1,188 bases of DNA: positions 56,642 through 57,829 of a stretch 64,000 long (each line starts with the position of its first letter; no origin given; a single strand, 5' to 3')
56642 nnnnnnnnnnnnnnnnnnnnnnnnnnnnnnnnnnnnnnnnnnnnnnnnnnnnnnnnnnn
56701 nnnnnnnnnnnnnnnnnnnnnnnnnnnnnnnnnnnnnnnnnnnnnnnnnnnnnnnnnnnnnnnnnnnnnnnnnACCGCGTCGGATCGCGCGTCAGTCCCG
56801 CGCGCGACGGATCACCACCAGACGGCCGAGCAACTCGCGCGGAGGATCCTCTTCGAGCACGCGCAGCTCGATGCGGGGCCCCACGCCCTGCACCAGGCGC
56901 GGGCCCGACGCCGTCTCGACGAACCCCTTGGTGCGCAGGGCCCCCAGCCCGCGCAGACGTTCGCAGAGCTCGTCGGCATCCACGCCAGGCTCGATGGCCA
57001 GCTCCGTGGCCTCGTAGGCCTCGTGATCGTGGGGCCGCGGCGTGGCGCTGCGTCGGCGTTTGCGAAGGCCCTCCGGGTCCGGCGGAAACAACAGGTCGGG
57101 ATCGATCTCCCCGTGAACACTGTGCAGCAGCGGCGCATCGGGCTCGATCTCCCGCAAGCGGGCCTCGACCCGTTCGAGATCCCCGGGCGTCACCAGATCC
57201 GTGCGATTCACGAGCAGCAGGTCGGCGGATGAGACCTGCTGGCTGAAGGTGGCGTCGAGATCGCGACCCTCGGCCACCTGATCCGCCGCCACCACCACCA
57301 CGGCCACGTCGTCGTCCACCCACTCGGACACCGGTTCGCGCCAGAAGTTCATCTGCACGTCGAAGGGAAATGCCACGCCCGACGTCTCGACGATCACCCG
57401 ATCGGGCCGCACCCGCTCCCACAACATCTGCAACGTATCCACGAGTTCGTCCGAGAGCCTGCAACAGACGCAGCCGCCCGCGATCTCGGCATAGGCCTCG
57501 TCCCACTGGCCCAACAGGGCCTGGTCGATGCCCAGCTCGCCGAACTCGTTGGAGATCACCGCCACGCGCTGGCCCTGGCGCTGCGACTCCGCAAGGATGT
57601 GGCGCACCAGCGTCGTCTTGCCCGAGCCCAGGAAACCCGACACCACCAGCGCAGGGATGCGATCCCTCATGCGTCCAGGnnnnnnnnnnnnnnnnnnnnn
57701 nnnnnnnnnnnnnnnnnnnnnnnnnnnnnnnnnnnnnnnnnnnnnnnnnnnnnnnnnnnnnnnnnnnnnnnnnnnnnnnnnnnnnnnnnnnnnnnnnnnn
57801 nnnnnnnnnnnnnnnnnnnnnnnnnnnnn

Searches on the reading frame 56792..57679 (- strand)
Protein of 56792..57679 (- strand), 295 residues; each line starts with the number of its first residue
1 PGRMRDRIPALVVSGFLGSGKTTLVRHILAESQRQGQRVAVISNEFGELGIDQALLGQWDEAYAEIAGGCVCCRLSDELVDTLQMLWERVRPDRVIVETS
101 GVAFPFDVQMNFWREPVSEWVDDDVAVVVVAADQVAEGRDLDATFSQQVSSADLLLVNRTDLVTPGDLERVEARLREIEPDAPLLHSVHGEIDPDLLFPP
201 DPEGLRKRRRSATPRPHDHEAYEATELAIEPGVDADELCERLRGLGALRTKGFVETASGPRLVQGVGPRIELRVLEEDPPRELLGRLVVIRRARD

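Call 36: search_protein_families(library=pfam, proteins=[window:56792-57679:-], max_evalue=0.001)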
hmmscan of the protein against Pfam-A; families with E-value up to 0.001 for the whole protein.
window:56792-57679:- (295 aa): 5 families
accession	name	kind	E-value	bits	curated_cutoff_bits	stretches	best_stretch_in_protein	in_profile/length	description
PF02492.25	cobW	-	6.3e-47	159.9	20.7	1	9-184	1-178/180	CobW/HypB/UreG, nucleotide-binding domain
PF13191.12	AAA_16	-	5e-05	24.3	32.6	1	5-177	21-158/167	AAA ATPase domain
PF07683.19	CobW_C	-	0.00011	22.4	22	1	243-291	26-78/94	Cobalamin synthesis protein cobW C-terminal domain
PF03308.22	MeaB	-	0.00022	20.8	23.1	0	11-43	36-68/273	Methylmalonyl Co-A mutase-associated GTPase MeaB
PF03205.20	MobB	-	0.0003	21.1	26.6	1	11-53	2-44/133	Molybdopterin guanine dinucleotide synthesis protein B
